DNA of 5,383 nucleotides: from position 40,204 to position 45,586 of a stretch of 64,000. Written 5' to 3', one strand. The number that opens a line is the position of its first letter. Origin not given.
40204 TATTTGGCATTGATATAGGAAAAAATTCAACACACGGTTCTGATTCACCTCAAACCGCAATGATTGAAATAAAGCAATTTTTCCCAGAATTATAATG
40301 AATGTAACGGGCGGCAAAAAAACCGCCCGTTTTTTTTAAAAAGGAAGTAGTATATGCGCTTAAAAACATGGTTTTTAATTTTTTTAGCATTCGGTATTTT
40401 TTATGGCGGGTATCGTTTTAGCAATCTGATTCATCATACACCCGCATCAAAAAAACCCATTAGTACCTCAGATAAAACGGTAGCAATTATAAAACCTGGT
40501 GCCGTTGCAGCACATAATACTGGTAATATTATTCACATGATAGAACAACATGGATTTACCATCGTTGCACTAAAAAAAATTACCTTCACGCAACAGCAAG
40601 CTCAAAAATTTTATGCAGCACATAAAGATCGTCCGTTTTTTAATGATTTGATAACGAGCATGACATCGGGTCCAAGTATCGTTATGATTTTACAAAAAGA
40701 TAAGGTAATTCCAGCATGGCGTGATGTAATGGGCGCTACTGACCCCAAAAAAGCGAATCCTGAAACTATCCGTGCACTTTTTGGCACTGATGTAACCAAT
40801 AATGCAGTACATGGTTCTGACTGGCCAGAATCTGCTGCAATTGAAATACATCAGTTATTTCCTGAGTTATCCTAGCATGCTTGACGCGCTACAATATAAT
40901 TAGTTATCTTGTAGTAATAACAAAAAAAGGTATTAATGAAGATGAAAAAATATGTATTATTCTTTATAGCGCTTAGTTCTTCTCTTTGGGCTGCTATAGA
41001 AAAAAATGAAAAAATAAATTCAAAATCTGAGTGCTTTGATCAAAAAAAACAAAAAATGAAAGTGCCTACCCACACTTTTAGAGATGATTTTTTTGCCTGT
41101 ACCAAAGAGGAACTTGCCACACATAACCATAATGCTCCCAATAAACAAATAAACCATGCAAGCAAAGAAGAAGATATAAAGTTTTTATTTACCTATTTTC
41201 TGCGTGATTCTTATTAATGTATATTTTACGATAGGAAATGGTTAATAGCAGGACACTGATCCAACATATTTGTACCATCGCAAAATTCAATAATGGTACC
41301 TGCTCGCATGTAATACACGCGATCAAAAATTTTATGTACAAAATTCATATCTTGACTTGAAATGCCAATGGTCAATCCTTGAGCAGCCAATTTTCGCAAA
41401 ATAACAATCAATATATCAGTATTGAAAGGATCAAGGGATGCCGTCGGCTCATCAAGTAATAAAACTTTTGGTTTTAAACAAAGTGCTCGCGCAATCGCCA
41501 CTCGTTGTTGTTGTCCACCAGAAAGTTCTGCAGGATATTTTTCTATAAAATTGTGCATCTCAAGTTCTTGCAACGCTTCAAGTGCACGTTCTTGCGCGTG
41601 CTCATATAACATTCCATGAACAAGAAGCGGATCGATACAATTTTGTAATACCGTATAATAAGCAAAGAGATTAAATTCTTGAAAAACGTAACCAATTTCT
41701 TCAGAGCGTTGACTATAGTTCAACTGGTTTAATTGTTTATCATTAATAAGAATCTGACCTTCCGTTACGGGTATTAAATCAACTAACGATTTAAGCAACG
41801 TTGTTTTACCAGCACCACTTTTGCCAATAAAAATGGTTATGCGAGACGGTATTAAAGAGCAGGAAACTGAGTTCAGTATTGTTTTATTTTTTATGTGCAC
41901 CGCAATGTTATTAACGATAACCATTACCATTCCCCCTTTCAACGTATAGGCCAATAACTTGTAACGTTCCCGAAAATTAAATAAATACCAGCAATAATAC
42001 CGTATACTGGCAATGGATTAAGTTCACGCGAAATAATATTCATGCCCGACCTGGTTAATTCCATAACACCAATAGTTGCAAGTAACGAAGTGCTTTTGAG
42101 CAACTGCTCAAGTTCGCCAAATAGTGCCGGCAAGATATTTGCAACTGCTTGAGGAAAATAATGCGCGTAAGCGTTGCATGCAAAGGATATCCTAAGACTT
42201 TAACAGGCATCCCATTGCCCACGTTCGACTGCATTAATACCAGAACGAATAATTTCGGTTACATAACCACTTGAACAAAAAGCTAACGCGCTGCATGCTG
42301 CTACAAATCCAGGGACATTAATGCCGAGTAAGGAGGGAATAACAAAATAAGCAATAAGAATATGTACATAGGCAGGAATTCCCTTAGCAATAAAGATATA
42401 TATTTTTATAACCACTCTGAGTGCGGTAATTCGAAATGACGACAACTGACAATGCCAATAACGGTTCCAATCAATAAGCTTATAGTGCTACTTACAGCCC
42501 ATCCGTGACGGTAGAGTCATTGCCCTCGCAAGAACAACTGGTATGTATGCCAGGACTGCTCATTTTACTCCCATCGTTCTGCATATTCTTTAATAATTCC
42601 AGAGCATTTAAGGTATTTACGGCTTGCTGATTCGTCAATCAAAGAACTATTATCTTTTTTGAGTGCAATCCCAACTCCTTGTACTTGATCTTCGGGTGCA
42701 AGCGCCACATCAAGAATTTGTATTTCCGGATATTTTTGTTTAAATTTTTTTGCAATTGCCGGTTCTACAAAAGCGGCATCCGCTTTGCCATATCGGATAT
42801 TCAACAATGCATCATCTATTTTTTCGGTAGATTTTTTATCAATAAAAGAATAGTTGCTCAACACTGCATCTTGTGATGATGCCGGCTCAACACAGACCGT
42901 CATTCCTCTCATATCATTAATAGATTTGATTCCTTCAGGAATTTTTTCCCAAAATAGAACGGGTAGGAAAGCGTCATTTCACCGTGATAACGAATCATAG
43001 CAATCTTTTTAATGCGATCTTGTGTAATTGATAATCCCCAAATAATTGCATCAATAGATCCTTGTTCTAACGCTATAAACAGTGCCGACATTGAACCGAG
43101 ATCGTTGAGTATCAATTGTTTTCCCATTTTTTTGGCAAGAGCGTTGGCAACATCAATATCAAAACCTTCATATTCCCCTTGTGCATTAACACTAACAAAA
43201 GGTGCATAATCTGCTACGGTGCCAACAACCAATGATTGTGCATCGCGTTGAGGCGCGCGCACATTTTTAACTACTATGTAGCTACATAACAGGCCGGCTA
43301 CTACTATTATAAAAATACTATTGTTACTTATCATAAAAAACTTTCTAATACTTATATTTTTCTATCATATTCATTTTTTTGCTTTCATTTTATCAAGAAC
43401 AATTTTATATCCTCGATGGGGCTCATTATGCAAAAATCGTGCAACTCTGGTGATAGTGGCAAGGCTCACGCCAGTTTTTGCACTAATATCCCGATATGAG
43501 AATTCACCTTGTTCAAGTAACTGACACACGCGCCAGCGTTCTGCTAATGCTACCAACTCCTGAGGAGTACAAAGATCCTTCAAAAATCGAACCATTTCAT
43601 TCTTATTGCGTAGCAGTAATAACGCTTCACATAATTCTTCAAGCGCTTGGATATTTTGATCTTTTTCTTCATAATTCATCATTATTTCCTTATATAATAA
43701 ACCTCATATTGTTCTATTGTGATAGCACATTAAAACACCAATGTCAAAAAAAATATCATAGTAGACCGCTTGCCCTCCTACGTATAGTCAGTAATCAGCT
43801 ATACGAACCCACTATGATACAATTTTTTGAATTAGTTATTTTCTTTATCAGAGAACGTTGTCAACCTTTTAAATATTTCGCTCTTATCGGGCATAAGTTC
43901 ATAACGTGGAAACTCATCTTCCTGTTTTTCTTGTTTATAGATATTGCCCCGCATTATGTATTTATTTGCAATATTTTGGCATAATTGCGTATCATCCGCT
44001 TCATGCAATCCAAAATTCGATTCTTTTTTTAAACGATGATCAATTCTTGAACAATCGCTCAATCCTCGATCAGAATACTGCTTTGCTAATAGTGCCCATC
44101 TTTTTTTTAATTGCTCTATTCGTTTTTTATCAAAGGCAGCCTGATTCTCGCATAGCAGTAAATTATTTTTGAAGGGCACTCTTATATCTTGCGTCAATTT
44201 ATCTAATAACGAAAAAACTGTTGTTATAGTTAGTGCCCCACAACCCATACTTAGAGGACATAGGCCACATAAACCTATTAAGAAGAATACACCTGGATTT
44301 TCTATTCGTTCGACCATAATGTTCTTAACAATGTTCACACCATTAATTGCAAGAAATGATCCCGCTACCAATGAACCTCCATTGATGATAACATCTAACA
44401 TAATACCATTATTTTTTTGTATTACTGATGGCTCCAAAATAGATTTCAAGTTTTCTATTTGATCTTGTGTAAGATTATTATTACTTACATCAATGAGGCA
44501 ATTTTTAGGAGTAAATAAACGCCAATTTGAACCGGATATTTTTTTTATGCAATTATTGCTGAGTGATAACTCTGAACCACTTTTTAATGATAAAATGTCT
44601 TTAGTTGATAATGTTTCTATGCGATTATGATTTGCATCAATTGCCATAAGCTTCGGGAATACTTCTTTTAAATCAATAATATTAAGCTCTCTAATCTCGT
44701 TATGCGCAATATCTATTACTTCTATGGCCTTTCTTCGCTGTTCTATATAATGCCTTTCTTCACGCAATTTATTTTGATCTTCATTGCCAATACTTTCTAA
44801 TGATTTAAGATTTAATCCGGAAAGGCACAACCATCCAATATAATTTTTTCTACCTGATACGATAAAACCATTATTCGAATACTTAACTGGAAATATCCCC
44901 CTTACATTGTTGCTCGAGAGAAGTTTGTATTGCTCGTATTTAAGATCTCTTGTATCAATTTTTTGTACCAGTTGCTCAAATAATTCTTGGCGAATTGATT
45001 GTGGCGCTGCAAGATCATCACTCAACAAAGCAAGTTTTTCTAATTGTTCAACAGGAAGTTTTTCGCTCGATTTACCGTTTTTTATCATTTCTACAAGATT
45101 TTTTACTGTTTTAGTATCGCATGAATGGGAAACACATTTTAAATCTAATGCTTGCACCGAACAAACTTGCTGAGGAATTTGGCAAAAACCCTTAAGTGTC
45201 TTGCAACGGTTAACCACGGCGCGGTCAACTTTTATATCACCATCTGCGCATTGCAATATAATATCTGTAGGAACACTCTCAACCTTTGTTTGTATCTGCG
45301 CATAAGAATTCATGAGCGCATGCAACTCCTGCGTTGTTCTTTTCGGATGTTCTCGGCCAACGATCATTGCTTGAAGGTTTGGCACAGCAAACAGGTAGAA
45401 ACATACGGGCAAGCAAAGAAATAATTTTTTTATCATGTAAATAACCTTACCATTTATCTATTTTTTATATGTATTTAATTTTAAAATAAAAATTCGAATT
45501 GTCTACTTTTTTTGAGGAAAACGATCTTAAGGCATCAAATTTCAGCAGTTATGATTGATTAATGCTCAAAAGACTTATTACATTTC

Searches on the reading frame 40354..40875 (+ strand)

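Call 93: search_protein_families(library=pfam, proteins=[window:40354-40875:+], max_evalue=0.01)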
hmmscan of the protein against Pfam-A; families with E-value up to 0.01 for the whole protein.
window:40354-40875:+ (173 aa): 1 family
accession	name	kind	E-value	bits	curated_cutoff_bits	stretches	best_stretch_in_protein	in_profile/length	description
PF00334.24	NDK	-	5.6e-50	169.2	27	1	41-171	2-132/135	Nucleoside diphosphate kinase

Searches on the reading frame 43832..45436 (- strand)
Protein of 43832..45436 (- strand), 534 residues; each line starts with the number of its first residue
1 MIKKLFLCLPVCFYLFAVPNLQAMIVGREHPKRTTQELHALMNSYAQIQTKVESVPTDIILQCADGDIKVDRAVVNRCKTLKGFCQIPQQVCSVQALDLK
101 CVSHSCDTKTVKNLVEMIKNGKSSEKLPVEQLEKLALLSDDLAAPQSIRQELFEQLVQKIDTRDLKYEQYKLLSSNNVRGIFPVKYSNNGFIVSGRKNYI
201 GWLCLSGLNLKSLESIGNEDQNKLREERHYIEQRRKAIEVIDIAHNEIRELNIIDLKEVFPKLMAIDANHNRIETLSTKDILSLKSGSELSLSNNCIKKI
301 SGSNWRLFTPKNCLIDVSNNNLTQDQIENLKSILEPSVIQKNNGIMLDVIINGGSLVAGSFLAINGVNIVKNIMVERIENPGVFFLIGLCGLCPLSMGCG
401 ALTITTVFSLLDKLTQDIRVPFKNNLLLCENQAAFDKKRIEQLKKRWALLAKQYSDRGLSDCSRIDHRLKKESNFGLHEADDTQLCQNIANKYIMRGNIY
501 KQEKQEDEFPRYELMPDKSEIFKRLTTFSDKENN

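Call 93: search_protein_families(library=pfam, proteins=[window:43832-45436:-], max_evalue=0.01)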
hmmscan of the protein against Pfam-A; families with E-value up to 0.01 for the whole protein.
window:43832-45436:- (534 aa): 1 family
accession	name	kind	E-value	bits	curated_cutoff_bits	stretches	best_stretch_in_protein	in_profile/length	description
PF13855.12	LRR_8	-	0.0012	19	27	0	261-302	1-42/61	Leucine rich repeat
